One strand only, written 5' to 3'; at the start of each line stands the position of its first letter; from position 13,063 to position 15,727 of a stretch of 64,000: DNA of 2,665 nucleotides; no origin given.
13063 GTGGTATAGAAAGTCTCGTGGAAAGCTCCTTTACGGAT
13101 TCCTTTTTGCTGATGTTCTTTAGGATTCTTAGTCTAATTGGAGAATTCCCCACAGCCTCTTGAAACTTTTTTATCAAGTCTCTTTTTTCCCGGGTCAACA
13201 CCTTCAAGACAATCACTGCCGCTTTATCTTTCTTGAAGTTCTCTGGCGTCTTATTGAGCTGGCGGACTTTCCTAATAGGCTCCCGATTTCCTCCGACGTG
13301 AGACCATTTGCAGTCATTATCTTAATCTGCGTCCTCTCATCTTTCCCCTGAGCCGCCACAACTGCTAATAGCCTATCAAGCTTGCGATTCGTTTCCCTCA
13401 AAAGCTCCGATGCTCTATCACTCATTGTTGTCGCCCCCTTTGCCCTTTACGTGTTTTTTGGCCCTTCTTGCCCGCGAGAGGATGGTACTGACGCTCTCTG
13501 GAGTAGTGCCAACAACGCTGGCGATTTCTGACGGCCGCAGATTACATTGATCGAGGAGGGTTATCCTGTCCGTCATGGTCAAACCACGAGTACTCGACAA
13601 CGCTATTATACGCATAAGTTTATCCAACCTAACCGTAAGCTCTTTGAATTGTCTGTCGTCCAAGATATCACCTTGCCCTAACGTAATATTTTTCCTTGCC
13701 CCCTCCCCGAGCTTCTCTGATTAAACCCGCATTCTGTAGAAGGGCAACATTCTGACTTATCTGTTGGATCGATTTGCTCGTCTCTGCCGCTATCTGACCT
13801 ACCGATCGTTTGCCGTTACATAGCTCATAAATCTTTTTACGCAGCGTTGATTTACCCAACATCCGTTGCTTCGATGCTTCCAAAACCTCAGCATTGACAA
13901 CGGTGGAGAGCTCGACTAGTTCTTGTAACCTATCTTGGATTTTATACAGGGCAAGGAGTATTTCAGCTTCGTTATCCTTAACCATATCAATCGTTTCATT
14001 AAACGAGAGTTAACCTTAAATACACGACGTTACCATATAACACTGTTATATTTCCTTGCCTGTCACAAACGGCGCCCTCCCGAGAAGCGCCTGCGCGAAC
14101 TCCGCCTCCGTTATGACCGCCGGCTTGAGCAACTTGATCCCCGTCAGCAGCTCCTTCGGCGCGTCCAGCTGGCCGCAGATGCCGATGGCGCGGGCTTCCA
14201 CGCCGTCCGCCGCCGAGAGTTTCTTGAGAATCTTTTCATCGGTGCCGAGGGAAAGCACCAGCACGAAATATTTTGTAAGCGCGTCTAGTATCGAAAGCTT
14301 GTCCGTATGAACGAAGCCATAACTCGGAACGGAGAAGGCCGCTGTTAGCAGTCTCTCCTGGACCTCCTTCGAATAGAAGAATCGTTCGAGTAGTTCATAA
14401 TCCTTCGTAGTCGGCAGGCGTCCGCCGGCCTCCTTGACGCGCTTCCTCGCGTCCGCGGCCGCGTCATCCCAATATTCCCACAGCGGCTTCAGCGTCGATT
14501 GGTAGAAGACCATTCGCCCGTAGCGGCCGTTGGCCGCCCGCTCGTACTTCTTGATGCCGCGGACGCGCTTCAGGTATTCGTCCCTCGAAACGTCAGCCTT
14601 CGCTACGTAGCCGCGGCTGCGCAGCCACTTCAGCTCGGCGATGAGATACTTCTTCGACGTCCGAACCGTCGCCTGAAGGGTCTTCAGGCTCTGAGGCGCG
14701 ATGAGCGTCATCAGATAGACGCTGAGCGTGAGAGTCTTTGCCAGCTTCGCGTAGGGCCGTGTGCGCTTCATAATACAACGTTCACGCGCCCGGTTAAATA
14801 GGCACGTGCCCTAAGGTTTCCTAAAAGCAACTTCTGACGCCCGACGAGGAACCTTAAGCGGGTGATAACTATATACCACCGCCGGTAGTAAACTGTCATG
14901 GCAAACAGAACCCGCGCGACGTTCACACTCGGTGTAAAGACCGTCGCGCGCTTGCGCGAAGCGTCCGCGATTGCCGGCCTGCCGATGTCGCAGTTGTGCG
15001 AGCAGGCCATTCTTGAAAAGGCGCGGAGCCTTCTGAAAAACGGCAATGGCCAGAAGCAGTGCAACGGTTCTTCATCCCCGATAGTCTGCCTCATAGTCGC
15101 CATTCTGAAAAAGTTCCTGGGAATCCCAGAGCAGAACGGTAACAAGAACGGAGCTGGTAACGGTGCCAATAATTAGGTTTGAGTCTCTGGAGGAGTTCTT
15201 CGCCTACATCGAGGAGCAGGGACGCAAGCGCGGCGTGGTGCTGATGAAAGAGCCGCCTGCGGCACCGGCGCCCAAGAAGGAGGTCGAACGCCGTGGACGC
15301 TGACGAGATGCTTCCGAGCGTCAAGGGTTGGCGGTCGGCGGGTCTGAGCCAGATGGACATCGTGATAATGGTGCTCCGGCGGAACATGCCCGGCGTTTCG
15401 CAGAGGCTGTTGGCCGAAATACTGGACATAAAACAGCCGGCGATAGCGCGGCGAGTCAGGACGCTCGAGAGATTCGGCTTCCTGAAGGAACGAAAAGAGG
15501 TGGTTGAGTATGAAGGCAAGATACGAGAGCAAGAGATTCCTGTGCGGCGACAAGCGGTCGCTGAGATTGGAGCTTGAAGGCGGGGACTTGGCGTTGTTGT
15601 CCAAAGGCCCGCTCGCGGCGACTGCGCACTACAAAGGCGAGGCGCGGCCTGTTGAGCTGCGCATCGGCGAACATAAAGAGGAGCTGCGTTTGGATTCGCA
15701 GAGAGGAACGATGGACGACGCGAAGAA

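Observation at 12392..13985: wHTH-HEPN fusion protein in an overlapping operon with three small HTH proteins (two paralogous)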

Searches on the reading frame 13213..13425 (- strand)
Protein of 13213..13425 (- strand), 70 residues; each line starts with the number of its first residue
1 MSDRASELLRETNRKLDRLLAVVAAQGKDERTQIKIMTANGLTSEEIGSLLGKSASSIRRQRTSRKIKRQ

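Call 3: search_protein_families(library=pfam, proteins=[window:13213-13425:-], max_evalue=1)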
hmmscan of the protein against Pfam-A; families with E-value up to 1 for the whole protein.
window:13213-13425:- (70 aa): 5 families
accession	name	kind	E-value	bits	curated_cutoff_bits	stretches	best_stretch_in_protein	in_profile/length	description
PF13936.12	HTH_38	-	3.4e-05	23.9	27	1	29-60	8-39/44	Helix-turn-helix domain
PF13384.12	HTH_23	-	0.0062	16.8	24.6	1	29-61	5-37/50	Homeodomain-like domain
PF07638.17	Sigma70_ECF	-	0.0081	16.5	21.1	1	12-61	122-171/185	ECF sigma factor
PF20432.4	Xre-like-HTH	-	0.012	16.3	25.8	1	41-65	23-47/63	Antitoxin Xre-like helix-turn-helix domain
PF08281.18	Sigma70_r4_2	-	0.017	15.2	25.7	1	40-61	25-46/54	Sigma-70, region 4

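Call 18: search_protein_families(library=padloc, proteins=[window:13213-13425:-], max_evalue=0.1)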
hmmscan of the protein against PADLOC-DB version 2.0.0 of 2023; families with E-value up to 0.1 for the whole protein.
window:13213-13425:- (70 aa): 0 families

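Call 19: search_protein_families(library=ncbifam, proteins=[window:13213-13425:-], max_evalue=0.1)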
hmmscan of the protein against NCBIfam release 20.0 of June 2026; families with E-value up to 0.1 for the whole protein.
window:13213-13425:- (70 aa): 3 families
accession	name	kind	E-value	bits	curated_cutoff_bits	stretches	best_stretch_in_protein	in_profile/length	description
TIGR02937.1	sigma70-ECF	superfamily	0.0019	17.8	42.9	1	10-63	102-155/165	sigma-70 family RNA polymerase sigma factor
NF009177.0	PRK12525.1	subfamily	0.0051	16.7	266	1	6-60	102-153/168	RNA polymerase sigma factor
TIGR03001.1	Sig-70_gmx1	subfamily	0.019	14.3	154.6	1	3-62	137-198/244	RNA polymerase sigma-70 factor, Myxococcales family 1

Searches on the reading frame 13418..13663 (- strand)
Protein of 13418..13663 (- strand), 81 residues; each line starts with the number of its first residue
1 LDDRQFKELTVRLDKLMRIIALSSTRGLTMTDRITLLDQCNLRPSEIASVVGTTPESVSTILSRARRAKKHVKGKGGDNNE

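Call 3: search_protein_families(library=pfam, proteins=[window:13418-13663:-], max_evalue=1)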
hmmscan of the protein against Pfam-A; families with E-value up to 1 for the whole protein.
window:13418-13663:- (81 aa): 3 families
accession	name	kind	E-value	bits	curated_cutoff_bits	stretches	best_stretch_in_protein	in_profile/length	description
PF13545.12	HTH_Crp_2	-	7.1e-05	23.1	27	1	40-68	21-49/70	Crp-like helix-turn-helix domain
PF08281.18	Sigma70_r4_2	-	0.0013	18.8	25.7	1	35-67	20-52/54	Sigma-70, region 4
PF02536.19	mTERF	-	0.16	11.3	23.1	1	27-61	178-212/314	mTERF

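Call 18: search_protein_families(library=padloc, proteins=[window:13418-13663:-], max_evalue=0.1)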
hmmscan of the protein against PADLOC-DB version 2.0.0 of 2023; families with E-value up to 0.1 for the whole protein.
window:13418-13663:- (81 aa): 0 families

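Call 19: search_protein_families(library=ncbifam, proteins=[window:13418-13663:-], max_evalue=0.1)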
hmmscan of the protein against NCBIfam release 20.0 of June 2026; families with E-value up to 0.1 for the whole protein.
window:13418-13663:- (81 aa): 5 families
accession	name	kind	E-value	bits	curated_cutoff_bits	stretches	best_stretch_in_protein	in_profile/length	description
NF058625.1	sigma_PG0214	equivalog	0.00055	19.7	130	1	41-68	129-156/170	GFO_1088 family ECF-type sigma factor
NF006089.0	PRK08241.1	subfamily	0.0096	15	240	1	37-71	168-202/343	RNA polymerase subunit sigma-70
TIGR02937.1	sigma70-ECF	superfamily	0.02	14.5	42.9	1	37-67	129-159/165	sigma-70 family RNA polymerase sigma factor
TIGR02960.1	SigX5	hypoth_equivalog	0.023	13.9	264.75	1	35-76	152-193/322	RNA polymerase sigma-70 factor, TIGR02960 family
NF007214.0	PRK09636.1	subfamily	0.062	12.5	271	1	21-72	109-162/293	RNA polymerase sigma factor SigJ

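Call 74: search_protein_families(library=pfam, alignment_id=A4, max_evalue=0.01)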
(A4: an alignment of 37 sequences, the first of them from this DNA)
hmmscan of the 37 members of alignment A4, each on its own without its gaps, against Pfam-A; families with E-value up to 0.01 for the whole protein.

A. member 1, seq(81 aa): 2 families
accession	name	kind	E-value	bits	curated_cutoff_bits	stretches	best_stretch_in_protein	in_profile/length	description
PF13545.12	HTH_Crp_2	-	7.1e-05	23.1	27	1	40-68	21-49/70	Crp-like helix-turn-helix domain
PF08281.18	Sigma70_r4_2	-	0.0013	18.8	25.7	1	35-67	20-52/54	Sigma-70, region 4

B. families by the number of members that match (of 37 scanned): 40 families (the first 25 are shown)
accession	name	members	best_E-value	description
PF08281.18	Sigma70_r4_2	11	6.7e-07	Sigma-70, region 4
PF13384.12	HTH_23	7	1.6e-05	Homeodomain-like domain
PF02536.19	mTERF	4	6.9e-05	mTERF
PF13545.12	HTH_Crp_2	3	8.3e-06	Crp-like helix-turn-helix domain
PF04545.22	Sigma70_r4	3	4.8e-05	Sigma-70, region 4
PF01381.28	HTH_3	3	0.00055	Helix-turn-helix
PF13412.12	HTH_24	2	9.1e-06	Winged helix-turn-helix DNA-binding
PF13542.12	HTH_Tnp_ISL3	2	9.1e-05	Helix-turn-helix domain of transposase family ISL3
PF00196.25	GerE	2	0.00023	Bacterial regulatory proteins, luxR family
PF20432.4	Xre-like-HTH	2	0.00078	Antitoxin Xre-like helix-turn-helix domain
PF13744.12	HTH_37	2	0.0018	Helix-turn-helix domain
PF08279.18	HTH_11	2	0.0018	HTH domain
PF13518.12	HTH_28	2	0.0027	Helix-turn-helix domain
PF13936.12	HTH_38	1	3.4e-05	Helix-turn-helix domain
PF21434.3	TerS_N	1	3.6e-05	Phage G20C small terminase, N-terminal domain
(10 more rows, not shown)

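Call 75: search_solved_structures(query=A4, max_evalue=1)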
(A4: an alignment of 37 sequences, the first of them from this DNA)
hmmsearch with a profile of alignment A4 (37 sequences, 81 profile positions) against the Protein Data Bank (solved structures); distinct sequences matched with E-value up to 1: 151 (the best 60 are shown).
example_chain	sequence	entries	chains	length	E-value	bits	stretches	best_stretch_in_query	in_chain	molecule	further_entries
8cwy_A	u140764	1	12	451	6.4e-14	54.9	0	17-63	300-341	T32-15-1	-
8cws_A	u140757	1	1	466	7.7e-13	51.4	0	17-63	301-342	F4132-2 Chain A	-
5cwb_A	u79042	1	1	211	6.2e-08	35.7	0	32-65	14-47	Designed helical repeat protein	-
7mwr_B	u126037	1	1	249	1.8e-06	30.9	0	34-55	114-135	LHD101B4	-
8vd6_A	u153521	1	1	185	3.7e-06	30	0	28-61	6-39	CAP REPEAT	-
8hno_A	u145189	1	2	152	0.00029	23.9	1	32-61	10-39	Archaeal transcription regulator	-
8hnp_A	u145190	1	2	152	0.0003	23.9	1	32-61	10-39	Archaeal transcription regulator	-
8tac_A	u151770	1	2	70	0.00088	22.4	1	40-67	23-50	DBP48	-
2hkx_A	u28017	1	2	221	0.00098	22.2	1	41-74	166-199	Carbon monoxide oxidation system transcription regulator CooA-1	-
5uxx_A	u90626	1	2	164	0.0012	22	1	28-71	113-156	RNA polymerase sigma factor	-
2fmy_A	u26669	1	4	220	0.0013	21.8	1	41-74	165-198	carbon monoxide oxidation system transcription regulator CooA-1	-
7r3g_B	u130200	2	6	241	0.002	21.2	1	36-76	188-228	Regulatory protein RhlR | PROSS optimized variant of RhlR with 75 mutations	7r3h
6z2i_A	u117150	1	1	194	0.0022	21.1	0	10-46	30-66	de novo designed TIM barrel DeNovoTIM6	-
8u3b_G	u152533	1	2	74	0.0028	20.8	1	34-76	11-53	Nitrate/nitrite response regulator protein NarL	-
7bhy_A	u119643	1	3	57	0.003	20.6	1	34-71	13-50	Deoxyribonucleoside regulator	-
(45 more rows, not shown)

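Call 94: find_homologous_proteins(query=A5, max_evalue=0.001)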
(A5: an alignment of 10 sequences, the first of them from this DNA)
Query A5 (10 sequences) (81 aa, profile of the alignment): 612 proteins with E <= 0.001 among 3010 candidates; the best 120 are listed.
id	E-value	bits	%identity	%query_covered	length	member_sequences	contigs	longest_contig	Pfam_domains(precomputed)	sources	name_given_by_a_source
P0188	9.6e-27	110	34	83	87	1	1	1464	-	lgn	-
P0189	1.2e-26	110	28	88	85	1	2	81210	-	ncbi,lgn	-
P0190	4.9e-26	108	30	74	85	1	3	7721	-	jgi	-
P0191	9.6e-26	107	49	99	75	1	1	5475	-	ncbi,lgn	ncbi:MAG: hypothetical protein WA139_02850 [Candidatus Aenigmatarchaeota archaeon]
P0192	1.8e-25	106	53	99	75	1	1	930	-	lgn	-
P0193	2.4e-25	106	100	100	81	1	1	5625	-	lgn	-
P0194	7.4e-25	104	32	94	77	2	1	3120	-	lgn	-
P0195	1.0e-24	104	33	59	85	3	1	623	-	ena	-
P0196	1.7e-24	103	30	83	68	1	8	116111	-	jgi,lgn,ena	-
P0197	2.1e-24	103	33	79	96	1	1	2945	-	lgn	-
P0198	2.3e-24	103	29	73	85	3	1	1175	-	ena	-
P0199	2.5e-24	103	30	78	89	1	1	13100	-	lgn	-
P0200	2.9e-24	102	34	67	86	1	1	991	-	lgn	-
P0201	3.5e-24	102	54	83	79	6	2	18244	-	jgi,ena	-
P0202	3.9e-24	102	31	75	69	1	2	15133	-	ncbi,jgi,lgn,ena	-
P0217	3.4e-23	99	33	72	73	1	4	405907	-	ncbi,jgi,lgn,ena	-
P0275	9.3e-22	94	42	81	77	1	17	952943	PF08281.19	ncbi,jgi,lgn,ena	ncbi:MAG: sigma factor-like helix-turn-helix DNA-binding protein [Sedimentisphaerales bacterium]|jgi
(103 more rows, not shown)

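Call 95: find_encoding_contigs(protein=P0275, flank=5000, max_places=3)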
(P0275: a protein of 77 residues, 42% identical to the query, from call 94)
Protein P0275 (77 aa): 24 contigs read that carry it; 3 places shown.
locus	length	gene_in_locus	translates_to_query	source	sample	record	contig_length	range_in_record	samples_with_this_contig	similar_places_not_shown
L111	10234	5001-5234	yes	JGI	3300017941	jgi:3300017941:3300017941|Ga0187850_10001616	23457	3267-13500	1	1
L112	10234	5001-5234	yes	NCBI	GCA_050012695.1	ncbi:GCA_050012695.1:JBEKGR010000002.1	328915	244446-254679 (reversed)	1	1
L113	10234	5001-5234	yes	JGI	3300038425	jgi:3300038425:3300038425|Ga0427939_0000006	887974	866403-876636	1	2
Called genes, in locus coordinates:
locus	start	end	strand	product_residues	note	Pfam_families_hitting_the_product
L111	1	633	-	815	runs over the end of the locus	PF13606:Ank_3 (faint), PF24521:Ank_KRIT1 (weak), PF12796:Ank_2, PF13637:Ank_4, PF13857:Ank_5, PF00023:Ank, PF13637:Ank_4, PF14903:WG_beta_rep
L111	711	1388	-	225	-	PF00578:AhpC-TSA, PF08534:Redoxin, PF00085:Thioredoxin (weak), PF13905:Thioredoxin_8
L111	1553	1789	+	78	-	-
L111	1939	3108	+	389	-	PF09492:Pec_lyase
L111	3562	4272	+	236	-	-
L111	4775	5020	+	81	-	-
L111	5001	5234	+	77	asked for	PF08281:Sigma70_r4_2 (weak)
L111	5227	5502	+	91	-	-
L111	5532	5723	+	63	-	-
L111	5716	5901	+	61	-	-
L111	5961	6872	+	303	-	-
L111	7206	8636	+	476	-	PF00342:PGI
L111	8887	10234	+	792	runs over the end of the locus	PF19773:DUF6259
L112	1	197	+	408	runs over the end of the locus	PF00174:Oxidored_molyb, PF03404:Mo-co_dimer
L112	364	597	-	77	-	PF01016:Ribosomal_L27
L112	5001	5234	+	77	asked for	PF08281:Sigma70_r4_2 (weak)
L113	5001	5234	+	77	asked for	PF08281:Sigma70_r4_2 (weak)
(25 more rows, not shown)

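Call 96: find_encoding_contigs(protein=P0217, flank=5000, max_places=2)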
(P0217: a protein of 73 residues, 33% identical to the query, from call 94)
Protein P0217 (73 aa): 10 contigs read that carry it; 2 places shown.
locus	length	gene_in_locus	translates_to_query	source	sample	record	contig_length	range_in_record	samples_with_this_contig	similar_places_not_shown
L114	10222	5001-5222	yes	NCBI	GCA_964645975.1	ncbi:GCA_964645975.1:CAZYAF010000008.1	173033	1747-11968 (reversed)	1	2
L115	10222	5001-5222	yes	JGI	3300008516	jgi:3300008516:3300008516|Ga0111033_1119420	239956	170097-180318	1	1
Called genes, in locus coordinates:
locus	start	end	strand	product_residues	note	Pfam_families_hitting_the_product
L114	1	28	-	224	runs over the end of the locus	PF01987:AIM24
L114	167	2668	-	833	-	PF19313:DUF5916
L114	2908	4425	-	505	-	PF00144:Beta-lactamase, PF13181:TPR_8 (faint), PF00515:TPR_1 (faint), PF07719:TPR_2 (faint), PF13174:TPR_6 (faint), PF13176:TPR_7 (faint), PF13428:TPR_14 (faint), PF13432:TPR_16 (faint), +2 more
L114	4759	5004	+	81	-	-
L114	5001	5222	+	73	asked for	-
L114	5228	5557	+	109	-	-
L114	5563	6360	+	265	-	PF04326:SLFN_AlbA_2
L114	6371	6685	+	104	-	-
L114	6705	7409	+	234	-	-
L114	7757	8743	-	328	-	PF01258:zf-dskA_traR (weak), PF07228:SpoIIE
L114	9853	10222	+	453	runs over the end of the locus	-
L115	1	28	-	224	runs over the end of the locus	PF01987:AIM24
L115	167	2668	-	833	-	PF19313:DUF5916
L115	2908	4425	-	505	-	PF00144:Beta-lactamase, PF13181:TPR_8 (faint), PF00515:TPR_1 (faint), PF07719:TPR_2 (faint), PF13174:TPR_6 (faint), PF13176:TPR_7 (faint), PF13428:TPR_14 (faint), PF13432:TPR_16 (faint), +2 more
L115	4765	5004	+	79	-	-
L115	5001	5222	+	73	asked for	-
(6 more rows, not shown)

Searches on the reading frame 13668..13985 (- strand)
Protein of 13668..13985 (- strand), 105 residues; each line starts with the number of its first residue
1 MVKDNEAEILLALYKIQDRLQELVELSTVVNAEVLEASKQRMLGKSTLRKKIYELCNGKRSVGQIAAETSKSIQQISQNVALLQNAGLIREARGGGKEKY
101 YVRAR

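Call 3: search_protein_families(library=pfam, proteins=[window:13668-13985:-], max_evalue=1)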
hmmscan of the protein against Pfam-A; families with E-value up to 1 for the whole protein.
window:13668-13985:- (105 aa): 9 families
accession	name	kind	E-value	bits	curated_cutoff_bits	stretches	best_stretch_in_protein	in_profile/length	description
PF12802.13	MarR_2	-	0.00012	22.6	27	1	57-93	16-56/61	MarR family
PF12840.13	HTH_20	-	0.00023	21.5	27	1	49-91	6-50/51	Helix-turn-helix domain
PF25212.1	HVO_A0114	-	0.00072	19.7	27.6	1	58-102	35-79/84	HVO_A0114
PF01022.26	HTH_5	-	0.00099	19.4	22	1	52-90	8-46/47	Bacterial regulatory protein, arsR family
PF05331.17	DUF742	-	0.0013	19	27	1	19-76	18-72/114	Protein of unknown function (DUF742)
PF07381.18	EarA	-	0.028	14.7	22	0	42-80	4-42/90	EarA-like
PF16221.11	HTH_47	-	0.043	13.8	27.1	1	52-90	39-77/78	winged helix-turn-helix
PF24033.1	DUF7342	-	0.047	14.1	31.6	1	52-102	10-60/150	Family of unknown function (DUF7342)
PF13412.12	HTH_24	-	0.16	12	21.9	1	57-90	15-48/48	Winged helix-turn-helix DNA-binding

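Call 18: search_protein_families(library=padloc, proteins=[window:13668-13985:-], max_evalue=0.1)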
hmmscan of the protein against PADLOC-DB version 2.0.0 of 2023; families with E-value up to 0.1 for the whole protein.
window:13668-13985:- (105 aa): 9 families
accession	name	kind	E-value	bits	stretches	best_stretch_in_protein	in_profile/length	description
PDLC01268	CasR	-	5.4e-06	24.5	1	19-102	108-176/179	"CAS-I,CAS-II,CAS-III,CAS-IV,CAS-V,CAS-VI; associated_signaling"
PDLC01434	CasR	-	1.3e-05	23.1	1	9-97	96-178/191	"CAS-I,CAS-II,CAS-III,CAS-IV,CAS-V,CAS-VI; associated_signaling"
PDLC01438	Csa3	-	6.6e-05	21.1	1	41-101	143-199/305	"CAS-I,CAS-II,CAS-III,CAS-IV,CAS-V,CAS-VI; associated_signaling"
PDLC01720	Csa3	-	0.00094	17.7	1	47-101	26-86/118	Csa3_1_CAS-I-II-III-IV-V-VI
PDLC01044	Csa3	-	0.003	15.5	1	9-94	101-183/194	Type I-A associated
PDLC01848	CARF3--CARF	-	0.0033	15.1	1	32-93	121-183/197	-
PDLC03963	SoFic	-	0.0041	14.5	1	19-103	270-351/361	-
PDLC01866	CARF3--CARF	-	0.0048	14.9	1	45-93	142-187/207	-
PDLC01879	CARF3--CARF_TM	-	0.0067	14.1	1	22-94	141-205/222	-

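Call 19: search_protein_families(library=ncbifam, proteins=[window:13668-13985:-], max_evalue=0.1)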
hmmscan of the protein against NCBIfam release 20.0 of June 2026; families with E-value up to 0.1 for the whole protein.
window:13668-13985:- (105 aa): 11 families
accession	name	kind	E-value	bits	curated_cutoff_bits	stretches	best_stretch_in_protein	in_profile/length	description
NF033788.1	HTH_metalloreg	subfamily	7.4e-08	32.1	55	1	41-101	6-66/77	metalloregulator ArsR/SmtB family transcription factor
NF033789.1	repress_SdpR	subfamily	4.9e-05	23.2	100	1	48-97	9-59/79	autorepressor SdpR family transcription factor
TIGR01884.1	cas_HTH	subfamily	0.0002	20.8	60.2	1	39-98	134-193/202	CRISPR-associated CARF protein Csa3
NF047906.1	CdPbTransRegCmtR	equivalog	0.02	14.8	150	1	42-102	17-77/104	Cd(II)/Pb(II)-sensing metalloregulatory transcriptional regulator CmtR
NF007528.0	PRK10141.1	subfamily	0.024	14.5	97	1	58-97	29-68/117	metalloregulator ArsR/SmtB family transcription factor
NF010334.0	PRK13763.2-5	equivalog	0.034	14.1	303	1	7-64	71-129/179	putative RNA-processing protein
NF047409.1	Cys_reg_CymR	equivalog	0.042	14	195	1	57-95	23-61/139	cysteine metabolism transcriptional regulator CymR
TIGR02172.1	Fb_sc_TIGR02172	paralog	0.051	13.4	228.2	1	32-81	52-101/226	TIGR02172 family protein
TIGR03859.1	PQQ_PqqD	equivalog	0.056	13.3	46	0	50-74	34-58/81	pyrroloquinoline quinone biosynthesis peptide chaperone PqqD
NF053755.1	MsvR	equivalog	0.061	13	220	1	45-92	11-59/236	transcriptional factor MsvR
NF040642.1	sulf_sens_BigR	equivalog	0.073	13.2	155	0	54-101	28-74/95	sulfite-sensing transcriptional repressor BigR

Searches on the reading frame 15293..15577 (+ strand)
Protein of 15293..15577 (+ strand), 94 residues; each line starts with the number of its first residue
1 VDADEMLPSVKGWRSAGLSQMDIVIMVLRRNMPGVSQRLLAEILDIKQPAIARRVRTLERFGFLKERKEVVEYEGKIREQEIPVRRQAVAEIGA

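Call 3: search_protein_families(library=pfam, proteins=[window:15293-15577:+], max_evalue=1)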
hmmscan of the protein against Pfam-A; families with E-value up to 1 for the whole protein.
window:15293-15577:+ (94 aa): 13 families
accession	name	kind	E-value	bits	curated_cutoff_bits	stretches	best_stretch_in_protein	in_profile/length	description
PF12802.13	MarR_2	-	8.6e-05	23.1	27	1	23-66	10-52/61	MarR family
PF01047.28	MarR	-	0.00012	22.3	24.6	1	20-65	3-48/59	MarR family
PF13412.12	HTH_24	-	0.00016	21.6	21.9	1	33-63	16-46/48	Winged helix-turn-helix DNA-binding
PF09339.16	HTH_IclR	-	0.0062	16.7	22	1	27-66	11-50/52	IclR helix-turn-helix domain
PF14090.12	HTH_39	-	0.02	15.2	21.3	1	20-67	2-46/70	Winged helix-turn-helix domain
PF08279.18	HTH_11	-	0.023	15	25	1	22-62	4-43/55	HTH domain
PF13404.12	HTH_AsnC-type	-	0.061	13.6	27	1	33-59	16-42/42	AsnC-type helix-turn-helix domain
PF13730.12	HTH_36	-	0.066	13.5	25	1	36-64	27-55/55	Helix-turn-helix domain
PF12840.13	HTH_20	-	0.086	13.3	27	1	40-66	24-50/51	Helix-turn-helix domain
PF02536.19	mTERF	-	0.09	12.1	23.1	0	40-66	205-231/314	mTERF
PF25213.1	HVO_A0261_N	-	0.094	13.1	35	1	35-69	25-59/86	HVO_A0261 N-terminal domain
PF00126.33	HTH_1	-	0.1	13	26.6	1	41-60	20-39/60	Bacterial regulatory helix-turn-helix protein, lysR family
PF01325.25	Fe_dep_repress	-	0.18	12.5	26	1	35-67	23-55/60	Iron dependent repressor, N-terminal DNA binding domain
